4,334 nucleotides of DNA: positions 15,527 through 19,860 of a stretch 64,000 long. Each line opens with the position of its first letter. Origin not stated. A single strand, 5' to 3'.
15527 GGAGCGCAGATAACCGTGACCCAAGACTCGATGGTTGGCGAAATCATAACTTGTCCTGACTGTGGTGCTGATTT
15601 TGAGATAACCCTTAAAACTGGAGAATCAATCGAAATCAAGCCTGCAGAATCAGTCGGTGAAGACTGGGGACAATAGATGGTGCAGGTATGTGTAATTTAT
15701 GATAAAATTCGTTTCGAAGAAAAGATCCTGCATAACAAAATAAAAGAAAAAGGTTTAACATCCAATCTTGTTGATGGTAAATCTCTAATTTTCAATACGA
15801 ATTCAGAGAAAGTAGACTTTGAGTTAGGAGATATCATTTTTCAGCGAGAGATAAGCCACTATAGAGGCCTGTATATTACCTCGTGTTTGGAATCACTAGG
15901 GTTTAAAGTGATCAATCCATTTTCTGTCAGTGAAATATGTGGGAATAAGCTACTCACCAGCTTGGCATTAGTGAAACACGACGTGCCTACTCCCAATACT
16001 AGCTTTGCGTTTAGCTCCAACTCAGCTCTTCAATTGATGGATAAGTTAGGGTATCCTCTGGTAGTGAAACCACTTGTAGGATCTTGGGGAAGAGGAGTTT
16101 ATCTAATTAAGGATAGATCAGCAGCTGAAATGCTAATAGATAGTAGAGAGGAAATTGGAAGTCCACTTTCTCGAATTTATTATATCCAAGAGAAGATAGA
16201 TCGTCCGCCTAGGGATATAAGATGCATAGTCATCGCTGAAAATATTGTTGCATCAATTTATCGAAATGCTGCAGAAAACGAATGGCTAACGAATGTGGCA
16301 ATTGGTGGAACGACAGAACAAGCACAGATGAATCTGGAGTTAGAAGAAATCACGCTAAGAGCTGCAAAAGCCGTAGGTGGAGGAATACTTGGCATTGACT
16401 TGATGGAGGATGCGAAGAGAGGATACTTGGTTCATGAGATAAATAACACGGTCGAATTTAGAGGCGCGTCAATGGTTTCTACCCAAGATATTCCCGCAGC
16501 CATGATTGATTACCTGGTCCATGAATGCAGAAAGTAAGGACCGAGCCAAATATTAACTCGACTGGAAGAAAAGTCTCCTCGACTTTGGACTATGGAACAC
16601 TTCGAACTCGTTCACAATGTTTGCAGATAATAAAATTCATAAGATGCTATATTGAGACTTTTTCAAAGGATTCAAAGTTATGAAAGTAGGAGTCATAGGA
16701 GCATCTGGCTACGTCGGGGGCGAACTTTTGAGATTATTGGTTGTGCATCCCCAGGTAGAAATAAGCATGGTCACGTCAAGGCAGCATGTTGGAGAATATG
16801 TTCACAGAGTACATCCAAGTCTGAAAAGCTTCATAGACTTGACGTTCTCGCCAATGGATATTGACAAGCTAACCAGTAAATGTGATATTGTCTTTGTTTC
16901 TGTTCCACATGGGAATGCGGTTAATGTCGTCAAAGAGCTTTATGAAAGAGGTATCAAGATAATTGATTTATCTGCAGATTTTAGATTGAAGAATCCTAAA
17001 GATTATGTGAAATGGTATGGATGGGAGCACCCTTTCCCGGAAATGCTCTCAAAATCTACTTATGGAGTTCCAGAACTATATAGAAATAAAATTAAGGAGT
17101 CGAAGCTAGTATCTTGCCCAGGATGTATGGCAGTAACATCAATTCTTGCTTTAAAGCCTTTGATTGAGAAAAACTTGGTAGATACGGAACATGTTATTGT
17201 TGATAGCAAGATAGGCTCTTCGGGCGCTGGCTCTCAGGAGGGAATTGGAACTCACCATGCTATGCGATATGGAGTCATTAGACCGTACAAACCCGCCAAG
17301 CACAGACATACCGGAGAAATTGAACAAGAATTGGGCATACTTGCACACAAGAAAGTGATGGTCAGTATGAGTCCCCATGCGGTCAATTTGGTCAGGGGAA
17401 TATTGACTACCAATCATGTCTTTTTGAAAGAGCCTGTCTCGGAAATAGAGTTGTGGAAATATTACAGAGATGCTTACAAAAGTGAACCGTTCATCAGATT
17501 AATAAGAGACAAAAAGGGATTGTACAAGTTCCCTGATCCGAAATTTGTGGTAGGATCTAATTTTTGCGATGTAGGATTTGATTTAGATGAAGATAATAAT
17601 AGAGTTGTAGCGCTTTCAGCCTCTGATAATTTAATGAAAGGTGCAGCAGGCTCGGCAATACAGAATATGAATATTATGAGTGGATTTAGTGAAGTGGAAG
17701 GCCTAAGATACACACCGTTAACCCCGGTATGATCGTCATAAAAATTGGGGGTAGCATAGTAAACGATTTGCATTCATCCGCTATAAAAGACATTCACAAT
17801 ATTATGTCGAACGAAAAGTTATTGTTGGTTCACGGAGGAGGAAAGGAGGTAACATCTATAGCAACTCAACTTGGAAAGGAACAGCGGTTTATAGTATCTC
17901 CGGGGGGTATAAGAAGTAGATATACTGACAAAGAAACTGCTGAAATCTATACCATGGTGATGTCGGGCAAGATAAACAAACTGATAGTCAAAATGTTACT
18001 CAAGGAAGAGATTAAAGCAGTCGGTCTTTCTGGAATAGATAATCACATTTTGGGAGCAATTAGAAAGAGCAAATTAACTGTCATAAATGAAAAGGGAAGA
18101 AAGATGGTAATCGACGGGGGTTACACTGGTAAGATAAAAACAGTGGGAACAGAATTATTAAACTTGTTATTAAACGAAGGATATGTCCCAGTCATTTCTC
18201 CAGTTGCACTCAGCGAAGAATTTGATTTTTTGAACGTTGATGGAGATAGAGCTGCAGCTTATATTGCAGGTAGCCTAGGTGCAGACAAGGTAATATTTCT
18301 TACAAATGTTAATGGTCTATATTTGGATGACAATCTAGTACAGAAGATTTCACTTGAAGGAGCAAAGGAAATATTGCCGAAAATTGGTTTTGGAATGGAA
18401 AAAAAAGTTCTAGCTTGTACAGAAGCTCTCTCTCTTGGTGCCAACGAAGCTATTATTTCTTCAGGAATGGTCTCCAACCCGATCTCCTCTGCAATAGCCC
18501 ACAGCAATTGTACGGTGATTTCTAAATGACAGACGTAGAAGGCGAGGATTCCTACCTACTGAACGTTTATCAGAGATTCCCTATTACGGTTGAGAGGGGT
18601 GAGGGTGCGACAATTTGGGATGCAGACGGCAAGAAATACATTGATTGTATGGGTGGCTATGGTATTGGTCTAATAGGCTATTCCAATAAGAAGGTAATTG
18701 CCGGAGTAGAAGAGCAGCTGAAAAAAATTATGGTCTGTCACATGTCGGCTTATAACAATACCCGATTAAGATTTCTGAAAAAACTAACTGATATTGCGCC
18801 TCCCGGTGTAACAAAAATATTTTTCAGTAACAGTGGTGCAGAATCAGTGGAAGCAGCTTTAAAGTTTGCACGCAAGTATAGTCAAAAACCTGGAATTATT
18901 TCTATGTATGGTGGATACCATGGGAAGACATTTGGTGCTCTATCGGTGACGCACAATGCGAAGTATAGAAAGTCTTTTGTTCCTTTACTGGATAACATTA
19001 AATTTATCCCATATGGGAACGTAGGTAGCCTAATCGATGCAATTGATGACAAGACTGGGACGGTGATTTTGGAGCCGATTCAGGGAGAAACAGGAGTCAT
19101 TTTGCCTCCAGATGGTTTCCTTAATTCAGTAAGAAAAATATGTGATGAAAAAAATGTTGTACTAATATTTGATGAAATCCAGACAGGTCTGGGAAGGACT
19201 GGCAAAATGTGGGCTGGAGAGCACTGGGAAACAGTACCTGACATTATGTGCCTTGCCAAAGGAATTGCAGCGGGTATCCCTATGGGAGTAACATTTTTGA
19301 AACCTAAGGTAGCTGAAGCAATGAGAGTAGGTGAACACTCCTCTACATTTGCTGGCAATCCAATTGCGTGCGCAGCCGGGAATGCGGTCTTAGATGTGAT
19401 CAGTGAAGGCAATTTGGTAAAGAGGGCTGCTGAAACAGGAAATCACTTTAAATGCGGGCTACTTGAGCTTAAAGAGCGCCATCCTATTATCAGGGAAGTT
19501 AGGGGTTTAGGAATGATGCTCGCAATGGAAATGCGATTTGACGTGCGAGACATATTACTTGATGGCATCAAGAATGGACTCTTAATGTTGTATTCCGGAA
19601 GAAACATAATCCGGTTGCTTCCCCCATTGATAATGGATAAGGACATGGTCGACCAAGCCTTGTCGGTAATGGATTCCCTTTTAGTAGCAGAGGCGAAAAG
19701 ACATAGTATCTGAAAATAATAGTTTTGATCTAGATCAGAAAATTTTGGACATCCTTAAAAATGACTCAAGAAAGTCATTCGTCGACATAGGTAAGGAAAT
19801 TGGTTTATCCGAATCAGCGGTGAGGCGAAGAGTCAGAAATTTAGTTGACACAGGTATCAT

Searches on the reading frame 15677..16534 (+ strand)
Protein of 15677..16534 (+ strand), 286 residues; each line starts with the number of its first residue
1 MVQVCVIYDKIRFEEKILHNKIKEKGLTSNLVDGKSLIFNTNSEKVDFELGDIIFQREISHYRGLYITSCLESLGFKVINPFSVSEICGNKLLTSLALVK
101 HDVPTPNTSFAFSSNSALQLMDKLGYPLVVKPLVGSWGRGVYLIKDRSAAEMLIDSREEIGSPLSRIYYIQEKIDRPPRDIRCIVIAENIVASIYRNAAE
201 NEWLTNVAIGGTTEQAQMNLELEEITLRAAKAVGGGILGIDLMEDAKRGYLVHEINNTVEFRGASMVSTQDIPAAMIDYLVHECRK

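Call 3: search_protein_families(library=pfam, proteins=[window:15677-16534:+], max_evalue=0.01)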
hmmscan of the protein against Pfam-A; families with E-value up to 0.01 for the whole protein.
window:15677-16534:+ (286 aa): 9 families
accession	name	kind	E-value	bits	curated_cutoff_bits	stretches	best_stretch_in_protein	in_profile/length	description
PF08443.16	RimK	-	3e-33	115.5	21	1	90-280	3-188/188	RimK-like ATP-grasp domain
PF22626.3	LysX_preATP_grasp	-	1.2e-16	61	27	1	4-87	1-84/84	LysX preATP-grasp domain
PF02655.19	ATP-grasp_3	-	1.5e-08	35.4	23.2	1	88-256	1-154/160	ATP-grasp domain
PF02222.28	ATP-grasp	-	1.2e-07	31.9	27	1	97-255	2-159/179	ATP-grasp domain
PF02955.21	GSH-S_ATP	-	6.1e-07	29.5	23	1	105-245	12-154/175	Prokaryotic glutathione synthetase, ATP-grasp domain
PF14397.11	ATPgrasp_ST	-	3.5e-05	23.6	31.4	1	78-152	9-87/278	Sugar-transfer associated ATP-grasp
PF02786.22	CPSase_L_D2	-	0.00033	20.7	19.8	1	99-197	10-111/211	Carbamoyl-phosphate synthase L chain, ATP binding domain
PF14398.11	ATPgrasp_YheCD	-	0.0011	18.7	26.8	0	118-156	42-79/255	YheC/D like ATP-grasp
PF07478.18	Dala_Dala_lig_C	-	0.0038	17.2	24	0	113-267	24-184/204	D-ala D-ala ligase C-terminus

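Call 4: search_protein_families(library=ncbifam, proteins=[window:15677-16534:+], max_evalue=0.001)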
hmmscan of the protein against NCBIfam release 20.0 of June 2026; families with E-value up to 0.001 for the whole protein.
window:15677-16534:+ (286 aa): 27 families (the best 25 are shown)
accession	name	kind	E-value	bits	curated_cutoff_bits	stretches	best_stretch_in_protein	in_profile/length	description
TIGR02144.1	LysX_arch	equivalog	1.6e-85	286.6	275.6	1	5-285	2-280/281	lysine biosynthesis protein LysX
TIGR00768.1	rimK_fam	subfamily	3.6e-75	252.9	143.4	1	4-279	2-275/276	RimK family alpha-L-glutamate ligase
NF040720.1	MptN_Meth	equivalog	2.1e-45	155.1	350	1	44-280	49-290/291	tetrahydromethanopterin:alpha-L-glutamate ligase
NF007764.0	PRK10446.1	equivalog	8.6e-27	94.2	331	1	71-282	80-288/300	30S ribosomal protein S6--L-glutamate ligase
TIGR04443.1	F420_CofF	equivalog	1.6e-20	73.3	300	1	67-270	69-272/283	coenzyme gamma-F420-2:alpha-L-glutamate ligase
TIGR04356.1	grasp_GAK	hypoth_equivalog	1.1e-19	70.6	300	1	65-282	74-285/287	GAK system ATP-grasp enzyme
TIGR02068.2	cya_phycin_syn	equivalog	9.5e-13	47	850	1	86-199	209-317/862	cyanophycin synthetase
NF009402.0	PRK12767.1-1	equivalog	1.6e-10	40.4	218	1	78-160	103-183/329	carbamoyl phosphate synthase-like protein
NF010623.0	PRK14016.1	subfamily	1e-09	37.2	877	1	86-152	210-277/871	cyanophycin synthetase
NF002563.0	PRK02186.1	subfamily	3.1e-08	32.4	625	1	86-174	103-188/890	argininosuccinate lyase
NF003573.0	PRK05246.1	equivalog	3.2e-08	32.7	272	1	67-258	98-285/316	glutathione synthase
TIGR03103.1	trio_acet_GNAT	equivalog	2.5e-07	29.6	569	1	70-199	279-400/547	N-acetylglutaminylglutamine synthetase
NF006766.0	PRK09288.1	equivalog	1.3e-06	27.5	339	1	71-149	94-173/396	formate-dependent phosphoribosylglycinamide formyltransferase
TIGR01142.1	purT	equivalog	2.5e-06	26.7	502.15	1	72-148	82-159/380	phosphoribosylglycinamide formyltransferase 2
NF009405.0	PRK12767.1-4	equivalog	3.1e-06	26.4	390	1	81-154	103-173/320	carbamoyl phosphate synthase-like protein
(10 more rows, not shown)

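Call 25: search_solved_structures(query=window:15677-16534:+, show_alignments=4, max_evalue=1e-10)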
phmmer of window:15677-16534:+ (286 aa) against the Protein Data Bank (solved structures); distinct sequences matched with E-value up to 1e-10: 10.
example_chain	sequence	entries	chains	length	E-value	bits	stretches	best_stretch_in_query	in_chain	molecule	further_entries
3vpd_A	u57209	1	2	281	6.4e-59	202.5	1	4-280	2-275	Ribosomal protein S6 modification protein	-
1uc8_A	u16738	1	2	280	8.3e-54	185.7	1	4-279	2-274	lysine biosynthesis enzyme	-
1uc9_A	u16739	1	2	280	1.2e-53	185.2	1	4-279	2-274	lysine biosynthesis enzyme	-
3vpb_A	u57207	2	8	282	3.3e-51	177.2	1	3-281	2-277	Putative acetylornithine deacetylase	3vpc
5k2m_A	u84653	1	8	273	7.9e-47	162.8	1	7-282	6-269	RimK-related lysine biosynthesis protein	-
5zct_A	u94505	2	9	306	1.1e-22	83.7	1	71-280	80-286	Ribosomal protein S6--L-glutamate ligase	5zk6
4iwx_A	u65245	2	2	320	1.2e-22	83.5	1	71-280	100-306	Ribosomal protein S6 modification protein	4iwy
7qys_A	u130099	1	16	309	1e-21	80.5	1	70-281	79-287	Probable alpha-L-glutamate ligase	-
7qyr_A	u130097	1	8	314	9.4e-21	77.3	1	71-280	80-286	Probable alpha-L-glutamate ligase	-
5i47_A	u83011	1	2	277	1.5e-13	53.7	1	1-267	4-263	RimK domain protein ATP-grasp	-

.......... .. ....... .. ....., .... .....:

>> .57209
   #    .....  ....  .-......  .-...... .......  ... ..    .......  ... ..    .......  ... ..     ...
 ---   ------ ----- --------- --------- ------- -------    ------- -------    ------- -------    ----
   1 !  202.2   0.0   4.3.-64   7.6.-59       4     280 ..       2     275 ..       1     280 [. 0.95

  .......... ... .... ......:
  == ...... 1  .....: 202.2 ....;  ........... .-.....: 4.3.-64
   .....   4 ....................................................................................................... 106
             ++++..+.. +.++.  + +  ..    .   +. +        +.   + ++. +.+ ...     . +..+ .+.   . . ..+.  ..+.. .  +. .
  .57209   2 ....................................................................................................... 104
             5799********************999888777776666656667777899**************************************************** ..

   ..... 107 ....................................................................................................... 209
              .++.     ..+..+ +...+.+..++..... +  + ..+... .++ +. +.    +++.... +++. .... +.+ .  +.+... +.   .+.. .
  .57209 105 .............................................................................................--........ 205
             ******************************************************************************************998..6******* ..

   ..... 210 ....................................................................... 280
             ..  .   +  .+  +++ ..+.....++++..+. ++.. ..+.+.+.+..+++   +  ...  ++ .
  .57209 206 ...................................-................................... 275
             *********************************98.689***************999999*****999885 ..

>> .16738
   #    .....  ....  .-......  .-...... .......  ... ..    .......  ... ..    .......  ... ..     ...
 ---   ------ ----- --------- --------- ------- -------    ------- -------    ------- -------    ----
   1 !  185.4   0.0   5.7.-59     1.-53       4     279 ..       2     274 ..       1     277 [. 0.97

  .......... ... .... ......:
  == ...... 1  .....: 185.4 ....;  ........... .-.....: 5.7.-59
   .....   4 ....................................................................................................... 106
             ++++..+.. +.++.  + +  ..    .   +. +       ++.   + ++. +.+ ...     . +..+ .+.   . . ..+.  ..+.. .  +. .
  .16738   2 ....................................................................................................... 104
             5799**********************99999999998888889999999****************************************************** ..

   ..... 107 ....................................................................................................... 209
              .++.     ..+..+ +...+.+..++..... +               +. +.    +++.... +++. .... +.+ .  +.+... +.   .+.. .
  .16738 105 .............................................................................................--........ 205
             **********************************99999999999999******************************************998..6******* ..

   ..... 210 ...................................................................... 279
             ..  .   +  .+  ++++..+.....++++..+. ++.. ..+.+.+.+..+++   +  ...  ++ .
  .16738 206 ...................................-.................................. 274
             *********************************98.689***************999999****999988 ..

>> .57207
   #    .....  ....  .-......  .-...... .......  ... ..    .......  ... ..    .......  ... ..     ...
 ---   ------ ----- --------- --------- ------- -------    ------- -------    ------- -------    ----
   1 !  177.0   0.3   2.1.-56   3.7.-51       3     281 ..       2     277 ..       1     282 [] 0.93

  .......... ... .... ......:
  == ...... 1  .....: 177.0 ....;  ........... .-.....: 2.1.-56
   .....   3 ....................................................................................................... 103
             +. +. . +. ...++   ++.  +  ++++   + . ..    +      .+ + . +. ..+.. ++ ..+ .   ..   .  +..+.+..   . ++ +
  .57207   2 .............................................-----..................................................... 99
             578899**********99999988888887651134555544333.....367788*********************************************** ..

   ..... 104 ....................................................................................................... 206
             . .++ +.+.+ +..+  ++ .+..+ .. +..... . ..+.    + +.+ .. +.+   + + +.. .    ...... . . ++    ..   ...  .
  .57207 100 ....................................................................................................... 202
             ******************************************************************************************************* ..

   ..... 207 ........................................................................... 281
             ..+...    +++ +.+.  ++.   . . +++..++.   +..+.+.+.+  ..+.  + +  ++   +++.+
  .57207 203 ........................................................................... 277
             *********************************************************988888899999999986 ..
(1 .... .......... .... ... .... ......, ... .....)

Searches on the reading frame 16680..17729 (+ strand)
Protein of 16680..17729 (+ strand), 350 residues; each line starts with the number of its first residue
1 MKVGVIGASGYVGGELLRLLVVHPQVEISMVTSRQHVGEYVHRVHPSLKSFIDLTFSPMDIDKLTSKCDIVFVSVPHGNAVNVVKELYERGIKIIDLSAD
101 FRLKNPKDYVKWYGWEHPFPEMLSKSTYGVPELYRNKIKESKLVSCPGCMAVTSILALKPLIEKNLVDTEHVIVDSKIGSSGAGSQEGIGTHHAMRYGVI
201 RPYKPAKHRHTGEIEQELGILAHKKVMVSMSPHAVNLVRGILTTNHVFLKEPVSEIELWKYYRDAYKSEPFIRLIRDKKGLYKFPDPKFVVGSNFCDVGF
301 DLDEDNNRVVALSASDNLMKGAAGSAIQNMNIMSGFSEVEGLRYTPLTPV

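Call 3: search_protein_families(library=pfam, proteins=[window:16680-17729:+], max_evalue=0.01)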
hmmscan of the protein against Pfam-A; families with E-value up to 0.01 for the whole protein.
window:16680-17729:+ (350 aa): 6 families
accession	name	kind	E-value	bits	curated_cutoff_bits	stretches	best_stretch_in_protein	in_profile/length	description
PF22698.1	Semialdhyde_dhC_1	-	7.3e-50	169.5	27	1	149-317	1-165/165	Semialdehyde dehydrogenase, dimerisation domain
PF01118.30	Semialdhyde_dh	-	2.2e-34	118.9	26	1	2-140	1-120/121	Semialdehyde dehydrogenase, NAD binding domain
PF02774.23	Semialdhyde_dhC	-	1.1e-22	81.6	26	1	158-320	1-184/184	Semialdehyde dehydrogenase, dimerisation domain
PF01408.29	GFO_IDH_MocA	-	0.0012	20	24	1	1-95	1-90/120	Oxidoreductase family, NAD-binding Rossmann fold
PF01113.26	DapB_N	-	0.0034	17.9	25.6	1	1-71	1-71/124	Dihydrodipicolinate reductase, N-terminus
PF03807.23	F420_oxidored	-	0.0096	16.9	21.6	0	2-99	1-93/94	NADP oxidoreductase coenzyme F420-dependent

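Call 4: search_protein_families(library=ncbifam, proteins=[window:16680-17729:+], max_evalue=0.001)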
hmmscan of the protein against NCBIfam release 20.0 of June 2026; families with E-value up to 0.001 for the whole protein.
window:16680-17729:+ (350 aa): 8 families
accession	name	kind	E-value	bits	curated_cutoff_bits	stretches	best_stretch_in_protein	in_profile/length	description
TIGR01850.1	argC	equivalog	1.3e-126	422.5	233.6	1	1-349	1-345/345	N-acetyl-gamma-glutamyl-phosphate reductase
TIGR01851.1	argC_other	equivalog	1e-22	80.9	229.85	1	63-335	45-309/310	N-acetyl-gamma-glutamyl-phosphate reductase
NF006416.0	PRK08664.1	subfamily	1.1e-18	67.6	232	1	1-333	4-343/350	aspartate-semialdehyde dehydrogenase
TIGR00978.1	asd_EA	equivalog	6.5e-17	61.6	301.2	1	1-333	1-340/342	aspartate-semialdehyde dehydrogenase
NF011456.0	PRK14874.1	equivalog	9.9e-14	51.1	223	1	1-104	5-103/346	aspartate-semialdehyde dehydrogenase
TIGR01296.1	asd_B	equivalog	1.8e-07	30.6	324.2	0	130-186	105-162/339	aspartate-semialdehyde dehydrogenase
NF005229.0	PRK06728.1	equivalog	0.00046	19.1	628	0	128-185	110-166/347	aspartate-semialdehyde dehydrogenase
NF004224.0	PRK05671.1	equivalog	0.00087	18.8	284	0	2-104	6-103/336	aspartate-semialdehyde dehydrogenase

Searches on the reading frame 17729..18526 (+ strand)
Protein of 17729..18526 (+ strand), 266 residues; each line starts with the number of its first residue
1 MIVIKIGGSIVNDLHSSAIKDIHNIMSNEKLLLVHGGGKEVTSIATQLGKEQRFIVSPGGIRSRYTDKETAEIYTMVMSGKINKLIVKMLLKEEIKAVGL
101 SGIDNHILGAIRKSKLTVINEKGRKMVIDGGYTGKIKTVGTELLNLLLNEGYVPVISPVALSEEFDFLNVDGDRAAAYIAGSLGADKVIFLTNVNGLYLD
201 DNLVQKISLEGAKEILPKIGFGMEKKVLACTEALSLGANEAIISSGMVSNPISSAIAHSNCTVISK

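Call 3: search_protein_families(library=pfam, proteins=[window:17729-18526:+], max_evalue=0.01)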
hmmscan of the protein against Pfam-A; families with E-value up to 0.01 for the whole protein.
window:17729-18526:+ (266 aa): 1 family
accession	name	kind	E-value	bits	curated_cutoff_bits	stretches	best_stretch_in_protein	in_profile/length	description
PF00696.33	AA_kinase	-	3.8e-39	135.3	24.9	1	1-243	2-232/234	Amino acid kinase family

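Call 4: search_protein_families(library=ncbifam, proteins=[window:17729-18526:+], max_evalue=0.001)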
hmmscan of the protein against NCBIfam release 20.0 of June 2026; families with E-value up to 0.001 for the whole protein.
window:17729-18526:+ (266 aa): 15 families
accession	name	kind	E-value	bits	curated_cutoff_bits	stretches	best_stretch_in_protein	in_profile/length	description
NF010662.0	PRK14058.1-4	equivalog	6.3e-86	287.8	194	1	1-265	1-262/264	[LysW]-aminoadipate/[LysW]-glutamate kinase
NF010659.0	PRK14058.1-1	equivalog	8.5e-70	234.9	223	1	1-260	1-263/267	[LysW]-aminoadipate kinase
TIGR00761.1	argB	equivalog_domain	3.8e-58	196.7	151.3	1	1-243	1-231/231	acetylglutamate kinase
NF010661.0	PRK14058.1-3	equivalog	1.4e-56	191.6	251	1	2-262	3-269/283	acetylglutamate/acetylaminoadipate kinase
NF010660.0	PRK14058.1-2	equivalog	2.4e-34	119.3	241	1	1-244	1-240/249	[LysW]-aminoadipate/[LysW]-glutamate kinase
NF040647.1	IPPK_Arch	equivalog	6.6e-13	48.5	120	1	104-257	86-250/259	isopentenyl phosphate kinase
TIGR01890.1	N-Ac-Glu-synth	equivalog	1.9e-12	46.9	202.85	1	2-239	20-250/429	amino-acid N-acetyltransferase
NF003641.0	PRK05279.1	equivalog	2.2e-12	46.6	344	1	2-220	28-238/441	amino-acid N-acetyltransferase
NF003387.0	PRK04531.1-2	equivalog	2.5e-07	29.5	426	1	3-211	40-229/441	acetylglutamate kinase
NF009008.0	PRK12354.1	subfamily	9.6e-07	28.2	361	1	170-245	203-282/308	carbamate kinase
NF003386.0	PRK04531.1-1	equivalog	3.5e-05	22.9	417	1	131-210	153-233/442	acetylglutamate kinase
TIGR00746.1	arcC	equivalog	8.3e-05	21.8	358.25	0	170-265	208-308/309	carbamate kinase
TIGR02076.1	pyrH_arch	equivalog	0.00011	21.9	158.05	0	173-201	119-147/222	UMP kinase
NF040622.1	MfnE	equivalog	0.00031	20.5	300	0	1-42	1-43/211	[5-(aminomethyl)furan-3-yl]methyl phosphate kinase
NF006234.1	PRK08373.1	subfamily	0.00044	19.5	237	0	1-201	2-217/338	aspartate kinase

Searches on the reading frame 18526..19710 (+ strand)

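Call 3: search_protein_families(library=pfam, proteins=[window:18526-19710:+], max_evalue=0.01)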
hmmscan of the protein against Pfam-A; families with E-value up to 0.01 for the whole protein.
window:18526-19710:+ (395 aa): 1 family
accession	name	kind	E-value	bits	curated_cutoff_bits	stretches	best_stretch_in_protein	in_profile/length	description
PF00202.27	Aminotran_3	-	2.1e-114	382.8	30.5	1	16-384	7-401/403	Aminotransferase class-III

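Call 4: search_protein_families(library=ncbifam, proteins=[window:18526-19710:+], max_evalue=0.001)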
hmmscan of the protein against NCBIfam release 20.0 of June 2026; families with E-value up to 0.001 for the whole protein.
window:18526-19710:+ (395 aa): 69 families (the best 25 are shown)
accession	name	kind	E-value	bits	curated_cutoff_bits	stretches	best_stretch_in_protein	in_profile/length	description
TIGR00707.1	argD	subfamily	6.6e-122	407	410.05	1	10-385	1-379/381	acetylornithine/succinylornithine family transaminase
NF002874.0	PRK03244.1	equivalog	2.4e-112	375.6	457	1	9-388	16-394/399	acetylornithine transaminase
NF004426.0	PRK05769.1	equivalog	7.6e-109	364.4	552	1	5-386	22-437/441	acetyl ornithine aminotransferase family protein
NF042418.1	LysJ_Th_th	equivalog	3.1e-108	362.1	700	1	5-381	5-380/386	[LysW]-aminoadipate semialdehyde transaminase LysJ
NF002325.0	PRK01278.1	subfamily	5e-107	357.9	372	1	9-388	4-388/395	acetylornithine transaminase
NF005993.0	PRK08117.1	subfamily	1.1e-106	357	574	1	20-389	27-430/433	aspartate aminotransferase family protein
NF002797.0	PRK02936.1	equivalog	4.8e-101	338.3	496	1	10-389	3-380/385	acetylornithine transaminase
NF045491.1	LysJ_Sulfobales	equivalog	6.4e-98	328.1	700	1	11-392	3-384/386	[LysW]-aminoadipate semialdehyde/glutamate semialdehyde transaminase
NF003468.0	PRK05093.1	subfamily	8.9e-96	321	522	1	8-384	13-397/405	acetylornithine/succinyldiaminopimelate transaminase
NF008570.0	PRK11522.1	equivalog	9.7e-96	321.1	612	1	26-387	76-455/464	putrescine aminotransferase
NF053554.1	prodigi_MAP_PigE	equivalog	6.1e-95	319.3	850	1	22-342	404-733/837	prodigiosin MAP biosynthesis aminotransferase PigE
TIGR03246.1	arg_catab_astC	subfamily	1.5e-94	317.2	609.95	1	8-383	7-390/397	acetylornithine/succinylornithine family transaminase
NF009047.0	PRK12381.1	subfamily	1e-88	297.9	630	1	8-384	11-395/406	bifunctional succinylornithine transaminase/acetylornithine transaminase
NF003145.0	PRK04073.1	equivalog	5.4e-85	285.3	656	1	5-384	9-393/396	ornithine--oxo-acid transaminase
TIGR01885.1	Orn_aminotrans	equivalog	1.3e-84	284.3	378.4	1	5-384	6-399/402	ornithine--oxo-acid transaminase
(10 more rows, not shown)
